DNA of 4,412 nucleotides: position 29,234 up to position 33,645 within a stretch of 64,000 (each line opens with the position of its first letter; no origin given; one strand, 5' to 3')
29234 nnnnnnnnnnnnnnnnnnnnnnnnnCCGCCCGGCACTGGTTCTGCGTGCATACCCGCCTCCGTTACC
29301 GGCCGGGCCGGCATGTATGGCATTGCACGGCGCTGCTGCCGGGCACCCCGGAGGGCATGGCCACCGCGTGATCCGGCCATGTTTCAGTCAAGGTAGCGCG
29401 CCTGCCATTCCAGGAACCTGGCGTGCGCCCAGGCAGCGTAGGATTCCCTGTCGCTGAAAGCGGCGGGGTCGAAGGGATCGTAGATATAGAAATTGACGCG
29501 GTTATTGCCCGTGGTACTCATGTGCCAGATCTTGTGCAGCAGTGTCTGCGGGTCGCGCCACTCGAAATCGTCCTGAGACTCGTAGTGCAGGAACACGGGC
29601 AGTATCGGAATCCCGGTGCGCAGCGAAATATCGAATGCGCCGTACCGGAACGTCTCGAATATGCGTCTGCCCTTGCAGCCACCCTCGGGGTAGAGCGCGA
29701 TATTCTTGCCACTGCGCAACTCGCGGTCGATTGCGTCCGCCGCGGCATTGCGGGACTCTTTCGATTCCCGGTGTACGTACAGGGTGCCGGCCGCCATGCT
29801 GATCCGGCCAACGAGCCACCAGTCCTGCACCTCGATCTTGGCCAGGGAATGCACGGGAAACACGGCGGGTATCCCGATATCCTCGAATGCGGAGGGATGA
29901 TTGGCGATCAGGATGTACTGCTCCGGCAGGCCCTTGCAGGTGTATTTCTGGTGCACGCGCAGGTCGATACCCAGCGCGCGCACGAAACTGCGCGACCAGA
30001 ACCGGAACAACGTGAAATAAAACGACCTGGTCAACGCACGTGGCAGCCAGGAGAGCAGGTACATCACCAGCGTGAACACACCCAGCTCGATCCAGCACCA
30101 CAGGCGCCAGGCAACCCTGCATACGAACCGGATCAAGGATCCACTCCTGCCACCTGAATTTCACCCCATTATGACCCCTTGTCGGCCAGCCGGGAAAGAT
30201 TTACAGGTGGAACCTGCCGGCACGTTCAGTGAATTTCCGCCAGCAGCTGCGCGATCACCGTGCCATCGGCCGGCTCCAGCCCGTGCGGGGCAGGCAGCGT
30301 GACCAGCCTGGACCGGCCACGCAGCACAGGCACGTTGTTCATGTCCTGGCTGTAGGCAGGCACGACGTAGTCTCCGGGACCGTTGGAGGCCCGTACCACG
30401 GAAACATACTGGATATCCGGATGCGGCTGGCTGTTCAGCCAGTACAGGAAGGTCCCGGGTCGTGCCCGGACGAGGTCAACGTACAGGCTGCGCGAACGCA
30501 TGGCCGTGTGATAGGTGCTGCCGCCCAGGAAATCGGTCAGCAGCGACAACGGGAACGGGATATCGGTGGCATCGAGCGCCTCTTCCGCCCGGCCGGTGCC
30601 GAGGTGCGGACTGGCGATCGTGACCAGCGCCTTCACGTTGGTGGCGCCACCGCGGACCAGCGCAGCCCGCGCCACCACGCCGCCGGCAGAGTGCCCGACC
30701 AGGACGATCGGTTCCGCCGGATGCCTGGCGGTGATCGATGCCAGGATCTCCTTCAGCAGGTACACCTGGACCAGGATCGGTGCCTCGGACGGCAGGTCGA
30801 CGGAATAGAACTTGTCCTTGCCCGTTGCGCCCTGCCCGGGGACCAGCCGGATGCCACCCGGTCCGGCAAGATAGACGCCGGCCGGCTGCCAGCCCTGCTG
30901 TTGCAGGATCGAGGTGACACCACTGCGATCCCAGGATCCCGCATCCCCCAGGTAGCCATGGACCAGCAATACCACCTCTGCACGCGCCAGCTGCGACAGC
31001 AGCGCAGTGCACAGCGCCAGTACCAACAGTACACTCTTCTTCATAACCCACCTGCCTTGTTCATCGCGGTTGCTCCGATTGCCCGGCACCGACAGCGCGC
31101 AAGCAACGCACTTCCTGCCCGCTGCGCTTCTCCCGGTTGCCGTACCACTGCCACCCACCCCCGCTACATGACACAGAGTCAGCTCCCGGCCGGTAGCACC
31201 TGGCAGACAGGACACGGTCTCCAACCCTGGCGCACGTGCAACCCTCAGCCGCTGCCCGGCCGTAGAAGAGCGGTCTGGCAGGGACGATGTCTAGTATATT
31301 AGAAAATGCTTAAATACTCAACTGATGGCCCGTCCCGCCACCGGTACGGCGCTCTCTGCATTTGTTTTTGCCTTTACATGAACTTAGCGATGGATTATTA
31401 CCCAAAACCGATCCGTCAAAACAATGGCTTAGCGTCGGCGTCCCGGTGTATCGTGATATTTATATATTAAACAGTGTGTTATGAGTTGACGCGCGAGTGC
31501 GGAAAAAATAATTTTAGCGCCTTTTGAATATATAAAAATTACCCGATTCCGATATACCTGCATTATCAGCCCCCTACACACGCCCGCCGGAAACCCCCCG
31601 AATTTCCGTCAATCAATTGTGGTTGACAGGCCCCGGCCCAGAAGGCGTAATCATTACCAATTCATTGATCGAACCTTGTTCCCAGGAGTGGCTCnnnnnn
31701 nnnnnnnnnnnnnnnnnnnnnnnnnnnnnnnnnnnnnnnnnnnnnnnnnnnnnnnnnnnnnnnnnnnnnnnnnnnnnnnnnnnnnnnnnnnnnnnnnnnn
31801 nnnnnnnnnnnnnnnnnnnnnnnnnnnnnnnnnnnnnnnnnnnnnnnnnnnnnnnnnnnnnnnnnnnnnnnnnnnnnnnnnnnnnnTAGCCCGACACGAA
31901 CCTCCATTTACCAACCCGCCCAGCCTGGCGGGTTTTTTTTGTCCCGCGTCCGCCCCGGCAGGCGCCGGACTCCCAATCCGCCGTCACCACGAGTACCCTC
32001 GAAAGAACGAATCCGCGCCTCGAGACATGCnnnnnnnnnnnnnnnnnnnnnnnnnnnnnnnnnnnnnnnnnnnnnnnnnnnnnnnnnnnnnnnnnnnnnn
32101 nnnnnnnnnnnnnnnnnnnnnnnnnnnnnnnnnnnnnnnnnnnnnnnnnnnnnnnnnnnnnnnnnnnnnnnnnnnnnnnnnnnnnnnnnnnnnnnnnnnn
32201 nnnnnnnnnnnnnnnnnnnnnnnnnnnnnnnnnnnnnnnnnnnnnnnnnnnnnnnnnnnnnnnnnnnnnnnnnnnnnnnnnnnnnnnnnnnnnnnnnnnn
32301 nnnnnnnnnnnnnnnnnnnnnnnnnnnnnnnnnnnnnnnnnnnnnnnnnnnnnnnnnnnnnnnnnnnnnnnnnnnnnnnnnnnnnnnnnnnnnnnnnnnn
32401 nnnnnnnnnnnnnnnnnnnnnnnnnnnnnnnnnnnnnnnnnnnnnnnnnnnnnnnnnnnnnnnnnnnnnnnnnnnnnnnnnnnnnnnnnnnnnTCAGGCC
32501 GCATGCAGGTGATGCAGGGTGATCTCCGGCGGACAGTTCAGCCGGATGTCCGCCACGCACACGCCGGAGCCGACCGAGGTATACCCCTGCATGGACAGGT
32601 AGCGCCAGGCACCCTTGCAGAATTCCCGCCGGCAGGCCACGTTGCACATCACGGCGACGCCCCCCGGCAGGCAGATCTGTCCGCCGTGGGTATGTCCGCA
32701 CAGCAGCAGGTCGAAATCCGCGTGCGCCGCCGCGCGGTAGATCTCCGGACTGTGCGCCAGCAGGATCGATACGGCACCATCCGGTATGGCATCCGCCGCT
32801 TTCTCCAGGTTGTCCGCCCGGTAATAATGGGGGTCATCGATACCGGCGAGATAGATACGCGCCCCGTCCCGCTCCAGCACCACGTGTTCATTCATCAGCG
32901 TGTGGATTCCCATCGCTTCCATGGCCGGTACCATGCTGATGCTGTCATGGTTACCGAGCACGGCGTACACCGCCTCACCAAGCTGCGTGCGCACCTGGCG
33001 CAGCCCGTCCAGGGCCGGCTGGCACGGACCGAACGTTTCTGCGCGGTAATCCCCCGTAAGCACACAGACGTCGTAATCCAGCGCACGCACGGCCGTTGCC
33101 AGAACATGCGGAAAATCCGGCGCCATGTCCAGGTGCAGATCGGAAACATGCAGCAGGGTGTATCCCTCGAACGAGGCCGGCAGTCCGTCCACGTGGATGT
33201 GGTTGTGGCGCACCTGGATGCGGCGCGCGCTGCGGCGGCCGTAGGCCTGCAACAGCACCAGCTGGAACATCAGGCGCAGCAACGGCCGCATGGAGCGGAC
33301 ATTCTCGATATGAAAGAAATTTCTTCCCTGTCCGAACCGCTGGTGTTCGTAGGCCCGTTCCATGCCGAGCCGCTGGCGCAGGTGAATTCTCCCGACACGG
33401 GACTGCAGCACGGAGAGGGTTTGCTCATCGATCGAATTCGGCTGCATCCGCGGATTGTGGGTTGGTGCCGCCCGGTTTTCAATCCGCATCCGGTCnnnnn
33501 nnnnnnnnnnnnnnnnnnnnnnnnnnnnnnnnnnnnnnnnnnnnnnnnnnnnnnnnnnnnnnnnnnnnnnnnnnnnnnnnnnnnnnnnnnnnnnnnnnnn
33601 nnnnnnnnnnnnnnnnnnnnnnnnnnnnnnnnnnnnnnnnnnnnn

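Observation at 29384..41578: Dense lipid-remodelling cluster with Pho-box-like sites: candidate phosphate-starvation glycolipid switch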

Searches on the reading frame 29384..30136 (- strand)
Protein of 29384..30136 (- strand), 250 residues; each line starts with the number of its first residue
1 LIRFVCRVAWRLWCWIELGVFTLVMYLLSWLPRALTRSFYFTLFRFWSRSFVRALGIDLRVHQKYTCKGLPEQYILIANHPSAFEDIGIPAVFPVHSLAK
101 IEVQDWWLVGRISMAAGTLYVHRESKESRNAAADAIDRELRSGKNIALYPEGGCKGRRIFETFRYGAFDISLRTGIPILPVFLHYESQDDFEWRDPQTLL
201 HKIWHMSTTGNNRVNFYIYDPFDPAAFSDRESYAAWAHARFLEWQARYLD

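Call 7: search_protein_families(library=pfam, proteins=[window:29384-30136:-], max_evalue=0.01)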
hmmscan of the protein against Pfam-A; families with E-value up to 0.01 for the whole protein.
window:29384-30136:- (250 aa): 1 family
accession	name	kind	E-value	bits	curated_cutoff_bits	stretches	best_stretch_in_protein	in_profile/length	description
PF01553.26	Acyltransferase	-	5.6e-19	68.7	23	1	72-182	14-130/132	Acyltransferase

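Call 8: search_protein_families(library=ncbifam, proteins=[window:29384-30136:-], max_evalue=0.001)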
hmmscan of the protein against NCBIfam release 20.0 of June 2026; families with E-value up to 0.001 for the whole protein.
window:29384-30136:- (250 aa): 5 families
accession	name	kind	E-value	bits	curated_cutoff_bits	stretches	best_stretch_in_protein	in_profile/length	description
TIGR00530.1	AGP_acyltrn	subfamily_domain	9.4e-20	70.7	102.95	1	70-183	12-129/130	1-acylglycerol-3-phosphate O-acyltransferase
NF052553.1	LyOrLpactfOlsABRUA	equivalog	6.2e-16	58.3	300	1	15-161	11-155/263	lyso-ornithine lipid O-acyltransferase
NF052552.1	LyOrLpactfOlsARHOCB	equivalog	8.7e-16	57.7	300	1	36-239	54-262/271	lyso-ornithine lipid O-acyltransferase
NF006386.0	PRK08633.1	equivalog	5.2e-05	21.1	1221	1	16-184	395-552/1147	acyl-[ACP]--phospholipid O-acyltransferase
NF011593.0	PRK15018.1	equivalog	7.3e-05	22.6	501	1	74-184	67-180/245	1-acylglycerol-3-phosphate O-acyltransferase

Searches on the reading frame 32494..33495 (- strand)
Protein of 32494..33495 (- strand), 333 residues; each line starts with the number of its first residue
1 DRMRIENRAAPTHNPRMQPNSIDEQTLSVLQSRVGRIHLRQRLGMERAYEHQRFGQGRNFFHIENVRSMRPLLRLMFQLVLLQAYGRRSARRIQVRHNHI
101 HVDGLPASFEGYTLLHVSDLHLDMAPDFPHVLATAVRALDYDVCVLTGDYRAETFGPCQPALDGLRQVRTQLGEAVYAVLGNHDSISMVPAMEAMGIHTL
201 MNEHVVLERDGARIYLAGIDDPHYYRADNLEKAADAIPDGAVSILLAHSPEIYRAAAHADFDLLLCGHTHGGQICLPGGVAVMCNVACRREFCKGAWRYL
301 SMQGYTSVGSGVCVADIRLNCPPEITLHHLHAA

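Call 7: search_protein_families(library=pfam, proteins=[window:32494-33495:-], max_evalue=0.01)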
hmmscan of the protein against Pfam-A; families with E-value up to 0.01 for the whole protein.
window:32494-33495:- (333 aa): 2 families
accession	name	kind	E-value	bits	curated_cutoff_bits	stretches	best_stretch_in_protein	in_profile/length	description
PF00149.33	Metallophos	-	3.9e-09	37.7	21.5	1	113-271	2-190/191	Calcineurin-like phosphoesterase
PF12850.12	Metallophos_2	-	5.5e-08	33.4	27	1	114-273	3-120/154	Calcineurin-like phosphoesterase superfamily domain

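Call 8: search_protein_families(library=ncbifam, proteins=[window:32494-33495:-], max_evalue=0.001)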
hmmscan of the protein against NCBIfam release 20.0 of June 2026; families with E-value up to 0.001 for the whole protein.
window:32494-33495:- (333 aa): 3 families
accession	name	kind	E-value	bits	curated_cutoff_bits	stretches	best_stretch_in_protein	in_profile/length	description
NF008460.0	PRK11340.1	equivalog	1.8e-21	76.8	188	1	112-329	50-269/271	phosphodiesterase YaeI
NF033458.1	lipid_A_LpxG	equivalog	5.9e-15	55.4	350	2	93-225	26-160/321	UDP-2,3-diacylglucosamine diphosphatase LpxG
TIGR00040.1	yfcE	subfamily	0.00021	21.4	56.25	0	114-271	3-117/158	YfcE family phosphodiesterase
